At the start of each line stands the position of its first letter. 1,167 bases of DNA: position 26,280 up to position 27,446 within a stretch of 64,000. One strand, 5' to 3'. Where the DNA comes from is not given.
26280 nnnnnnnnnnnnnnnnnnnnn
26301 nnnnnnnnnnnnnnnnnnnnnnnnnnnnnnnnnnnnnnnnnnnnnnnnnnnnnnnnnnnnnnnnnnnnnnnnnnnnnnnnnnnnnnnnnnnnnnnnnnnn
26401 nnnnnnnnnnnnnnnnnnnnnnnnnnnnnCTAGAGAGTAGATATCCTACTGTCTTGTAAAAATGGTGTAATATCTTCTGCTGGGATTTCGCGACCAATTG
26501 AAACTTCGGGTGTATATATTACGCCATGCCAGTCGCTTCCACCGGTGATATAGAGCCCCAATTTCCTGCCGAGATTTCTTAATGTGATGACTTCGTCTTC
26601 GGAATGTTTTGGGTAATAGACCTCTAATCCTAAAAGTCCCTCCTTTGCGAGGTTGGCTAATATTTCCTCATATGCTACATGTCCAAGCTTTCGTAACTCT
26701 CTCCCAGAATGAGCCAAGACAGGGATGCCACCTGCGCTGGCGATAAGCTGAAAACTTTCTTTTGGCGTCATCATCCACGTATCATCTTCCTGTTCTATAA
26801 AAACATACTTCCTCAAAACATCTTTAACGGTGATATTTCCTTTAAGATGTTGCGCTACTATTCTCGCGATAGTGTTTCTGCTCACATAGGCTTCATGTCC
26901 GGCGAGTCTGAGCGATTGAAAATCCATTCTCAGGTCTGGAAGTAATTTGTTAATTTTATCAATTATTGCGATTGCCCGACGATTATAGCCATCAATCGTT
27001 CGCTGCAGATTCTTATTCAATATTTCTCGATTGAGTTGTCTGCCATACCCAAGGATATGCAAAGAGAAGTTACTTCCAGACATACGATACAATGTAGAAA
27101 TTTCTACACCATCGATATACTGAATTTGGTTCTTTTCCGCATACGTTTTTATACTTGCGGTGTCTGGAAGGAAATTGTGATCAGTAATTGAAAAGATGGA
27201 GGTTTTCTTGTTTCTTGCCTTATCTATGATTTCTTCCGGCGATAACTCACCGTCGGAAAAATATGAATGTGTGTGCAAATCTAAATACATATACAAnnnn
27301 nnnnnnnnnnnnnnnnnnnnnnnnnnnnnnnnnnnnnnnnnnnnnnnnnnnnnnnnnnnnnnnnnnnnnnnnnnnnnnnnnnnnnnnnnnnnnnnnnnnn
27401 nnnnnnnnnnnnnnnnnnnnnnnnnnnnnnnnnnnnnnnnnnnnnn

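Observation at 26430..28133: Two-gene operon: minimal nucleotidyltransferase (strong SD) + TrpH-like PHP phosphoesterase, candidate nucleotide-signal or modification module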

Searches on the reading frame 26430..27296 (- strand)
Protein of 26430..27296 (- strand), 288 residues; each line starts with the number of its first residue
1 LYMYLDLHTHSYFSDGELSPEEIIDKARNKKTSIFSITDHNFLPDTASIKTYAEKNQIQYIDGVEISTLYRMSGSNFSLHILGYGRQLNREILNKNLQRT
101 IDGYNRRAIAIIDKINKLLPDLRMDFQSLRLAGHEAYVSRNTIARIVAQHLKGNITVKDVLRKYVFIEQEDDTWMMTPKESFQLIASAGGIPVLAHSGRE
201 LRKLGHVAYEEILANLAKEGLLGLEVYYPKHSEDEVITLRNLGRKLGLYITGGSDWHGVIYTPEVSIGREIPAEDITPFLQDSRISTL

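Call 3: search_protein_families(library=pfam, proteins=[window:26430-27296:-], max_evalue=0.01)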
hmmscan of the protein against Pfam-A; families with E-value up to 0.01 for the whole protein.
window:26430-27296:- (288 aa): 2 families
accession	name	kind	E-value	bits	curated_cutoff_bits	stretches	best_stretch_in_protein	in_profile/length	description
PF02811.25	PHP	-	4.9e-11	43.7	26.4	1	6-87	1-71/164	PHP domain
PF21867.1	vRNAP_dom_2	-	0.00039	21.1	27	1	61-128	15-81/117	Virion DNA-directed RNA polymerase domain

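Call 4: search_protein_families(library=ncbifam, proteins=[window:26430-27296:-], max_evalue=0.01)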
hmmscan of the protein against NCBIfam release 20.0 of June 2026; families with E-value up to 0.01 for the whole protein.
window:26430-27296:- (288 aa): 15 families
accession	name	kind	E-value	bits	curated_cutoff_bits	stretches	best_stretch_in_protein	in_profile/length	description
NF041577.1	nside_bi_sphtase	equivalog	3.7e-37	128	400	1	4-260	3-253/276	3',5'-nucleoside bisphosphate phosphatase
NF047791.1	RNaseRnm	equivalog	4.7e-31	108.1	375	1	5-270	3-261/275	RNase RNM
NF041661.1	Cycl_ph_dihydrol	equivalog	7.1e-17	61.6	500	1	6-260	1-247/259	phosphoribosyl 1,2-cyclic phosphate 1,2-diphosphodiesterase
NF038032.1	CehA_McbA_metalo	domain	1e-10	41.6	80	1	2-69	2-70/315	CehA/McbA family metallohydrolase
NF004981.0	PRK06361.1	equivalog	7.6e-09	35.2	117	1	5-66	2-71/217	histidinol phosphate phosphatase domain-containing protein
NF045780.1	TrlF_fam_ATP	equivalog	9.7e-08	31.2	350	1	6-94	9-106/944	TrlF family AAA-like ATPase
NF006251.0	PRK08392.1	equivalog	0.00014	21.4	212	1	5-55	2-52/216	hypothetical protein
NF004226.0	PRK05673.1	equivalog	0.00035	18.6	1002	1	4-68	6-72/1146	DNA polymerase III subunit alpha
NF004225.0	PRK05672.1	subfamily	0.00043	18.4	939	1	3-100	5-107/1047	error-prone DNA polymerase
NF006375.0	PRK08609.1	equivalog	0.0006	18.5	426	1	6-41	338-373/571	DNA polymerase/3'-5' exonuclease PolX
NF006702.0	PRK09248.1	domain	0.0008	19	264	0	2-46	2-48/246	PHP domain-containing protein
TIGR01405.1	polC_Gram_pos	equivalog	0.00099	16.9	1043.45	1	6-68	106-170/1211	DNA polymerase III subunit alpha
NF001688.0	PRK00448.1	equivalog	0.0055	14.3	873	1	6-69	342-405/1445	PolC-type DNA polymerase III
TIGR01856.1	hisJ_fam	subfamily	0.0064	16.2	90.2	0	6-45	2-42/252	histidinol-phosphatase HisJ family protein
TIGR00594.1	polc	superfamily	0.0076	14.3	434.35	0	4-68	1-67/1022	DNA polymerase III subunit alpha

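Call 5: search_protein_families(library=padloc, proteins=[window:26430-27296:-], max_evalue=0.01)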
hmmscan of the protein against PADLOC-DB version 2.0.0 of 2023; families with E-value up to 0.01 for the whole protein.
window:26430-27296:- (288 aa): 1 family
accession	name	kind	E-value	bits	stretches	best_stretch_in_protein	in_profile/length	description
PDLC04605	PDC-M37B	-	0.003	14.7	1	20-129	140-237/518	-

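Call 8: search_solved_structures(query=window:26430-27296:-, max_evalue=0.01, show_alignments=1)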
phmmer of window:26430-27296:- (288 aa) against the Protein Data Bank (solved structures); distinct sequences matched with E-value up to 0.01: 4.
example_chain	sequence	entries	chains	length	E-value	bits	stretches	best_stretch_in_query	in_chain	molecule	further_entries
2yb1_A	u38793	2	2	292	1.4e-18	70.6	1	5-258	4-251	AMIDOHYDROLASE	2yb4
7ug9_A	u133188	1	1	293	1.7e-17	67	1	5-271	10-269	5'-3' exoribonuclease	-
9etk_A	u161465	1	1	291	3.8e-17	65.9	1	3-271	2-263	Metal-dependent phosphoesterases (PHP family)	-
3e0f_A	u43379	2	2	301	2.3e-14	56.8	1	6-259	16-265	Putative Metal-dependent Phosphoesterase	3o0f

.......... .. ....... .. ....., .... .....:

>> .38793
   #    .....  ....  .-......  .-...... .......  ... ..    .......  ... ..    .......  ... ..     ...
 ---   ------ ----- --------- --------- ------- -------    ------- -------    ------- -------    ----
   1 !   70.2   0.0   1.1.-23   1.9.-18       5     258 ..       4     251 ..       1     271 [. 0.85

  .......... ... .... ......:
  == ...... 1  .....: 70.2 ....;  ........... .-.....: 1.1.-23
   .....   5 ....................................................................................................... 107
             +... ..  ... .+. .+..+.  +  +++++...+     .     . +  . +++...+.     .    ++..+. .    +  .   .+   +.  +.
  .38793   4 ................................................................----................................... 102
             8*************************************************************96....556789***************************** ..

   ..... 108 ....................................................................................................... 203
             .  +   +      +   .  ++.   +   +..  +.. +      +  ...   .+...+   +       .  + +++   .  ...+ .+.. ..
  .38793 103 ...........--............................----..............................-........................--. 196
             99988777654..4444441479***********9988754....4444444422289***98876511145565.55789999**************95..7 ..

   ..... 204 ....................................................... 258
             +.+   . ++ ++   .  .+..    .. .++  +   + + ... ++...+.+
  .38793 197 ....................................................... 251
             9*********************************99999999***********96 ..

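Call 53: find_homologous_proteins(query=window:26430-27296:-, max_evalue=1e-20)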
Query window:26430-27296:- (288 aa): 1843 proteins with E <= 1e-20 among 8000 candidates; the best 120 are listed.
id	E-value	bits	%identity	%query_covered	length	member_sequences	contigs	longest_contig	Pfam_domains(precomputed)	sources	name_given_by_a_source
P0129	5.1e-172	589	93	99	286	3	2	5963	PF02811.27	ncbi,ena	-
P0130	2.1e-117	410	60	99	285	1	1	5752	PF02811.27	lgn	-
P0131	3.4e-116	406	62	99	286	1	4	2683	PF02811.27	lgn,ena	-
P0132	4.9e-114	399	60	99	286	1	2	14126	PF02811.27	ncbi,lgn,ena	-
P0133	5.3e-114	398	59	99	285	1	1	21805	PF02811.27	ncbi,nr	ncbi:PHP domain-containing protein [Candidatus Falkowbacteria bacterium]|nr:PHP domain-containing pr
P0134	1.5e-113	397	61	99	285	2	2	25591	PF02811.27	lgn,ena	-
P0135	2.1e-111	390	61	98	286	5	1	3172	PF02811.27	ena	-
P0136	1.7e-109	384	58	99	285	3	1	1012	PF02811.27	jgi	-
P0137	2.1e-106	374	58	99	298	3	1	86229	PF02811.27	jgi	-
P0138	2.8e-106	373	58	99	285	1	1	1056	PF02811.27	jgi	jgi:predicted metal-dependent phosphoesterase TrpH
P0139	8.2e-106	372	56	99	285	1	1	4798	PF02811.27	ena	-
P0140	1.0e-103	365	56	99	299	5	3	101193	PF02811.27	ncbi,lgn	-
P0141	4.9e-103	362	55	99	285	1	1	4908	PF02811.27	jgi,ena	-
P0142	6.1e-103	362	56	98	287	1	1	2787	PF02811.27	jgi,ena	-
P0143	2.5e-102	360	82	68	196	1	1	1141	-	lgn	-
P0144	6.6e-102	359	53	99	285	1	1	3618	PF02811.27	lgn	-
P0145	1.7e-100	354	56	98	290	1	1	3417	PF02811.27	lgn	-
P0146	1.8e-98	347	55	98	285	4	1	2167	PF02811.27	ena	-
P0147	3.4e-98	347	56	97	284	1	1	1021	PF02811.27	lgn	-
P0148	2.8e-97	344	53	97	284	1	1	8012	PF02811.27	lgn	-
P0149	3.2e-96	340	54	97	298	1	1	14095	PF02811.27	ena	-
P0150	4.0e-95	336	54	97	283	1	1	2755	PF02811.27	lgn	-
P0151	4.9e-94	333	52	97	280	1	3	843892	PF02811.27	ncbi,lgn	-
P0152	1.6e-93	331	53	97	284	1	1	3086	PF02811.27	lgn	-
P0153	3.2e-91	324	51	98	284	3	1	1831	PF02811.27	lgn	-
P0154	9.2e-91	322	50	97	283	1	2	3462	PF02811.27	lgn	-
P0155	9.9e-91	322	53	97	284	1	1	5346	PF02811.27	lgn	-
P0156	6.8e-90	319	49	97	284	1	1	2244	PF02811.27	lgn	-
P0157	3.5e-89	317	51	98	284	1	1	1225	PF02811.27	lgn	-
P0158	1.5e-88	315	51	96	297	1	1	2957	PF02811.27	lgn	-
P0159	3.3e-86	307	50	97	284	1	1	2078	PF02811.27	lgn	-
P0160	1.4e-85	305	49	97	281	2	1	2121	PF02811.27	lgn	-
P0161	2.4e-79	285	46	97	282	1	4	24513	PF02811.27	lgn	-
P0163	1.3e-70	256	46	96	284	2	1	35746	PF02811.27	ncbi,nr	ncbi:PHP domain-containing protein [Candidatus Uhrbacteria bacterium]|nr:PHP domain-containing prote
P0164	3.8e-63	232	42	96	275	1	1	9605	PF02811.27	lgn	-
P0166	4.6e-52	195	42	94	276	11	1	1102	PF02811.27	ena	-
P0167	5.8e-52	195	41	95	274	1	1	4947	PF02811.27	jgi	jgi:predicted metal-dependent phosphoesterase TrpH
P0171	1.0e-43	168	38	97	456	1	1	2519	PF02811.27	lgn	-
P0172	4.6e-43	166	39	90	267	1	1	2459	PF02811.27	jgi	jgi:predicted metal-dependent phosphoesterase TrpH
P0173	1.6e-38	151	38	94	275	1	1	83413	PF02811.27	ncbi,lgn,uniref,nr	ncbi:PHP domain-containing protein [Marinitoga litoralis]|uniref:PHP domain-containing protein n=1 T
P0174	4.2e-35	140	35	92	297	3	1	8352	PF02811.27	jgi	-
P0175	6.0e-35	139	34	92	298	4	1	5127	PF02811.27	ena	-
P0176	3.2e-34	137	36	97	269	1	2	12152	PF02811.27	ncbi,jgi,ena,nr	ncbi:MAG: PHP domain-containing protein [Candidatus Eremiobacteraeota bacterium]|nr:PHP domain-conta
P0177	4.9e-34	136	35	93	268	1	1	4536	PF02811.27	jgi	jgi:predicted metal-dependent phosphoesterase TrpH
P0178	1.2e-33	135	34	93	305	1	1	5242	PF02811.27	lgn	-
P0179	2.7e-33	134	37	94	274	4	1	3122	PF02811.27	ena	-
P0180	5.0e-33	133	34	92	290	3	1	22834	PF02811.27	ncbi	-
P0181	5.9e-33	133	36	89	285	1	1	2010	PF02811.27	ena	-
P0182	7.3e-33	132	35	95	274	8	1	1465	PF02811.27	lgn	-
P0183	1.5e-32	131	36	95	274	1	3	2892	PF02811.27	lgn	-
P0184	2.0e-32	131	36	92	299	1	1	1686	PF02811.27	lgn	-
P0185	2.3e-32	131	32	93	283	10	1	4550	PF02811.27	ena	-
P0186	2.7e-32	130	34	92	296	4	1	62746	PF02811.27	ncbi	-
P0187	6.1e-32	129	34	92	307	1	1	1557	PF02811.27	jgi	-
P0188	8.6e-32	129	36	93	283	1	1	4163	PF02811.27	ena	-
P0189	8.8e-32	129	35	97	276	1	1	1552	PF02811.27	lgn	-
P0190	8.9e-32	129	31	93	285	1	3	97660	PF02811.27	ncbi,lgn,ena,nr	ncbi:MAG: PHP domain-containing protein [Bacilli bacterium]|nr:PHP domain-containing protein [Bacill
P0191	1.1e-31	128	35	89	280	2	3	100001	PF02811.27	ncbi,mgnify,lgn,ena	mgnify:CR=1 FL=1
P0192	1.2e-31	128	32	92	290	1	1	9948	PF02811.27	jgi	jgi:predicted metal-dependent phosphoesterase TrpH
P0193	1.5e-31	128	35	92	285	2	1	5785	PF02811.27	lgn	-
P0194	1.6e-31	128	36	89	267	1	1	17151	PF02811.27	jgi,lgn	-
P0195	1.6e-31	128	34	92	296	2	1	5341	PF02811.27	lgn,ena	-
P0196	2.7e-31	127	37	92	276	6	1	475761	PF02811.27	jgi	jgi:3',5'-nucleoside bisphosphate phosphatase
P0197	2.8e-31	127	32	93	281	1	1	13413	PF02811.27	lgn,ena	-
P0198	2.9e-31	127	36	89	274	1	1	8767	PF02811.27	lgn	-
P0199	2.9e-31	127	34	93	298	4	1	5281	PF02811.27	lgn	-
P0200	3.0e-31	127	35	89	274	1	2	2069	PF02811.27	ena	-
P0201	3.2e-31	127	34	92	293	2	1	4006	PF02811.27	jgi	jgi:predicted metal-dependent phosphoesterase TrpH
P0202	3.2e-31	127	33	93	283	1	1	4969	PF02811.27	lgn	-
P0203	4.7e-31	126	34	92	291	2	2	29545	PF02811.27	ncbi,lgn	ncbi:MAG: PHP domain-containing protein [Desulfobacterales bacterium]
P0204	5.1e-31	126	36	92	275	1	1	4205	PF02811.27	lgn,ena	-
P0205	5.9e-31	126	35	92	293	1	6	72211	PF02811.27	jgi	jgi:3',5'-nucleoside bisphosphate phosphatase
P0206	6.3e-31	126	35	92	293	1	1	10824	PF02811.27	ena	-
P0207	6.9e-31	126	32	93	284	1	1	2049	PF02811.27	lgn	-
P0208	7.4e-31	126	33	93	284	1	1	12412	PF02811.27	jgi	jgi:predicted metal-dependent phosphoesterase TrpH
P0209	7.5e-31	126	36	89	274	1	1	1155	PF02811.27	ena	-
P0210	8.4e-31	126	35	97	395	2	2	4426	PF09834.15,PF02811.27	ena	-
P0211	1.4e-30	125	35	92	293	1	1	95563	PF02811.27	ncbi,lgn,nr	ncbi:MAG: PHP domain-containing protein [Deltaproteobacteria bacterium]|nr:PHP domain-containing pro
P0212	1.5e-30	125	32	93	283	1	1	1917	PF02811.27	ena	-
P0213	1.7e-30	125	35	92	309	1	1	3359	PF02811.27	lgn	-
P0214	1.7e-30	125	32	93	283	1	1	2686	PF02811.27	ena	-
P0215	1.8e-30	124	34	92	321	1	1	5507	PF02811.27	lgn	-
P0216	1.8e-30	124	35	92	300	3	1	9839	PF02811.27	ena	-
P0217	1.9e-30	124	35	90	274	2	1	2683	PF02811.27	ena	-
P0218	1.9e-30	124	34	92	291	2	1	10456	PF02811.27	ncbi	ncbi:MAG: PHP domain-containing protein [Desulfobacterales bacterium]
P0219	2.1e-30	124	36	92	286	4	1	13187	PF02811.27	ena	-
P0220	2.1e-30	124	34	92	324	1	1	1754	PF02811.27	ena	-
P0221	2.6e-30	124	33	97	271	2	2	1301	PF02811.27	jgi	-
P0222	2.7e-30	124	33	92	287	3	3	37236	PF02811.27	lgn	-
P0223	2.7e-30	124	33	97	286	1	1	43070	PF02811.27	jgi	-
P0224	2.7e-30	124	31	93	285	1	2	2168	PF02811.27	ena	-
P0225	2.8e-30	124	34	92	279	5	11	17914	PF02811.27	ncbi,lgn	ncbi:MAG: PHP domain-containing protein [Armatimonadota bacterium]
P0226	2.9e-30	124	34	96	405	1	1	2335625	PF09834.15,PF02811.27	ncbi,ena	-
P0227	3.1e-30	124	31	92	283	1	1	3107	PF02811.27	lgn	-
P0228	3.3e-30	124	34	89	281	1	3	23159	PF02811.27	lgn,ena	-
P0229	3.3e-30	124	33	97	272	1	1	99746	PF02811.27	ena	-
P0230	3.4e-30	124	31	89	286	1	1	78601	PF02811.27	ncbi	ncbi:PHP domain-containing protein [Elusimicrobiota bacterium]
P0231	3.7e-30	123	36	92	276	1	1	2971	PF02811.27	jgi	jgi:predicted metal-dependent phosphoesterase TrpH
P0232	3.9e-30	123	35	92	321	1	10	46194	PF02811.27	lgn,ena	-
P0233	3.9e-30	123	35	92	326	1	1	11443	PF02811.27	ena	-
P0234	4.0e-30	123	35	98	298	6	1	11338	PF02811.27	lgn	-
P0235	4.0e-30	123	34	90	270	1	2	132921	PF02811.27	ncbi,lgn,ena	-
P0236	4.1e-30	123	32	92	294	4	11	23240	PF02811.27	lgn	-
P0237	4.5e-30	123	34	92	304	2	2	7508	PF02811.27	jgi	jgi:3',5'-nucleoside bisphosphate phosphatase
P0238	4.7e-30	123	32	93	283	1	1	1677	PF02811.27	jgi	-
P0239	4.8e-30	123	33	92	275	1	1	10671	PF02811.27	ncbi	ncbi:MAG: PHP domain-containing protein [Bacillota bacterium]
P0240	5.0e-30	123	38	89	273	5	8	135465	PF02811.27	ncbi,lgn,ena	-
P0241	5.4e-30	123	35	94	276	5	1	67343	PF02811.27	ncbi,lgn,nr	ncbi:MAG: PHP domain-containing protein [Firmicutes bacterium]|nr:PHP domain-containing protein [Bac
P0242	5.6e-30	123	36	89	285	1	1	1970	PF02811.27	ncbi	-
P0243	5.7e-30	123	32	93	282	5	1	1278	PF02811.27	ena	-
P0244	5.7e-30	123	35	92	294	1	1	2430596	PF02811.27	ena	-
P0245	5.7e-30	123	34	92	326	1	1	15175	PF02811.27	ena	-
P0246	6.0e-30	123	33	97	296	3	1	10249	PF02811.27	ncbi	-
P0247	6.1e-30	123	34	92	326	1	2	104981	PF02811.27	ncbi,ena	-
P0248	6.3e-30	123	34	92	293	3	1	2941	PF02811.27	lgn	-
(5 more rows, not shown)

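Call 54: find_encoding_contigs(protein=P0163, flank=5000, max_places=2)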
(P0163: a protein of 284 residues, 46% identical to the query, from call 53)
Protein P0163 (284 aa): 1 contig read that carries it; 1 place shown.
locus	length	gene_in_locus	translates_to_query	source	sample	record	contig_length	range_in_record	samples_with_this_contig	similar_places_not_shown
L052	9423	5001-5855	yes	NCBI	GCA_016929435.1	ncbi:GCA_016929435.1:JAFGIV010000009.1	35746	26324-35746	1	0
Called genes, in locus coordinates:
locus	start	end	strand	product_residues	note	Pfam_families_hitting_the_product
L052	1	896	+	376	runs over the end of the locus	PF01855:POR_N, PF17147:PFOR_II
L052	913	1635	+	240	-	PF02775:TPP_enzyme_C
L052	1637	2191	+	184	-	PF01558:POR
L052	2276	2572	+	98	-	PF13183:Fer4_8 (faint), PF13534:Fer4_17 (faint), PF13237:Fer4_10, PF12838:Fer4_7, PF13187:Fer4_9 (weak), PF12797:Fer4_2 (weak), PF00037:Fer4, PF12837:Fer4_6 (weak), +3 more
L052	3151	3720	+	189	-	PF06130:PTAC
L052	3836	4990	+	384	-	PF00871:Acetate_kinase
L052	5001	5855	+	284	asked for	PF02811:PHP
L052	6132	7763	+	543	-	PF03023:MurJ, PF13440:Polysacc_synt_3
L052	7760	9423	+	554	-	PF00009:GTP_EFTU, PF03144:GTP_EFTU_D2 (weak), PF00679:EFG_C, PF06421:LepA_C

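Call 55: find_encoding_contigs(protein=P0171, flank=3000, max_places=2)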
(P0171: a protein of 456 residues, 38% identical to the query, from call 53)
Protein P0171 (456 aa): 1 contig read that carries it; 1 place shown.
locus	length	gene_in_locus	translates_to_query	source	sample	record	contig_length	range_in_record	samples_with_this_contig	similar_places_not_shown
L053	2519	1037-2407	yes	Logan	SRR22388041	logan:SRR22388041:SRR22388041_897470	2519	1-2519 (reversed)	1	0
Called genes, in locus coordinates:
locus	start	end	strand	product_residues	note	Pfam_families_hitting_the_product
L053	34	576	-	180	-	PF01936:NYN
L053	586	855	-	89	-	PF00312:Ribosomal_S15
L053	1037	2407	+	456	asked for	PF02811:PHP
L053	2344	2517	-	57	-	?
